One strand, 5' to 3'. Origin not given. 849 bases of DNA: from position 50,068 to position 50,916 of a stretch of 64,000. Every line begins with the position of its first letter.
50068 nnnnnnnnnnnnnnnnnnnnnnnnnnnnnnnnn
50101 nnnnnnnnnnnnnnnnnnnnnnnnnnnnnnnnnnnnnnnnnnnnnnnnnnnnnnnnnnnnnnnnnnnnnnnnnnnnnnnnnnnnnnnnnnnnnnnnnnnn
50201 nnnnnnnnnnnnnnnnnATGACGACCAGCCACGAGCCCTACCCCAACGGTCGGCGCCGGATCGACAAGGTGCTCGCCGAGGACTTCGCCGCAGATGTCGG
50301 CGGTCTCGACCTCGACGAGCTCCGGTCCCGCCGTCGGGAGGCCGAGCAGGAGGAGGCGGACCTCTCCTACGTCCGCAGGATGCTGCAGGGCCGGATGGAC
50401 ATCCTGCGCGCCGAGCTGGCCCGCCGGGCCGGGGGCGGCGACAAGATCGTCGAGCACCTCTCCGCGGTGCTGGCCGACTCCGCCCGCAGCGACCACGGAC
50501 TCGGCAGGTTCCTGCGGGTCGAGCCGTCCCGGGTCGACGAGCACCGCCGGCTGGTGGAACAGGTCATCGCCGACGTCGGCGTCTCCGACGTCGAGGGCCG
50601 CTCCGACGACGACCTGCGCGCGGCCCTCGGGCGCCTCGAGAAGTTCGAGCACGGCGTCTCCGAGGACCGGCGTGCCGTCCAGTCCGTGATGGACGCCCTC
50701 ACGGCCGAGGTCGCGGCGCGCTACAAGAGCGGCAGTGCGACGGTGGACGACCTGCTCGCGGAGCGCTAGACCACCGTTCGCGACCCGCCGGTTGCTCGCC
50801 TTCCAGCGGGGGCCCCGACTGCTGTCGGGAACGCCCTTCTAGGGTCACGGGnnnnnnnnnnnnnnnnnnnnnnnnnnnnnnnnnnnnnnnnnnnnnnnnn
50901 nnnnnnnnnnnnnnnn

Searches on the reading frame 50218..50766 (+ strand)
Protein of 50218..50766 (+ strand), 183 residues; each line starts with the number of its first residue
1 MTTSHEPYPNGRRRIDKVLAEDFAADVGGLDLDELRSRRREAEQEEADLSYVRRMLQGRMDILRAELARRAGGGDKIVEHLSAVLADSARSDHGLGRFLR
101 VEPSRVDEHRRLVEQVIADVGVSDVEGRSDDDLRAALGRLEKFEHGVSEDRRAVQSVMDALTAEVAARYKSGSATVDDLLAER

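Call 9: search_protein_families(library=pfam, proteins=[window:50218-50766:+], max_evalue=0.01)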
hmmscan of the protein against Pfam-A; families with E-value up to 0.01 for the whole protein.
seq(183 aa): 2 families
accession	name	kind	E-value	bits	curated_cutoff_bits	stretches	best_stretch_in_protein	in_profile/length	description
PF22802.1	RsiG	-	1.9e-36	124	27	2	22-85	2-65/65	RsiG-like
PF24270.1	HTH_Cmi2_C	-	8.1e-05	23.3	27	1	30-109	27-108/125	Cmi2, C-terminal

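Call 10: search_protein_families(library=ncbifam, proteins=[window:50218-50766:+], max_evalue=0.01)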
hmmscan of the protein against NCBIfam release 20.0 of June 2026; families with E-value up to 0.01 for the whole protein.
seq(183 aa): 0 families

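Call 17: find_encoding_contigs(protein=window:50218-50766:+, flank=3000, max_places=4)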
Protein seq(183 aa) (183 aa): 1 contig read that carries it; 1 place shown.
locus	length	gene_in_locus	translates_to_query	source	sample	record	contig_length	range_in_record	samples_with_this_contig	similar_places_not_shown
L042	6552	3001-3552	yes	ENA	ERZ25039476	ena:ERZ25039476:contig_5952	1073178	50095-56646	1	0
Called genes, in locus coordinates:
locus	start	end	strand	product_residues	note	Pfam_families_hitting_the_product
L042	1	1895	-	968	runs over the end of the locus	-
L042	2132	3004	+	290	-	PF05853:BKACE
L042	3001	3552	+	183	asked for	PF22802:RsiG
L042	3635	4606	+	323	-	PF06089:Asparaginase_II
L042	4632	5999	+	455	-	PF07992:Pyr_redox_2, PF00070:Pyr_redox, PF02852:Pyr_redox_dim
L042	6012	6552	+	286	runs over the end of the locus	PF00561:Abhydrolase_1, PF12146:Hydrolase_4, PF12697:Abhydrolase_6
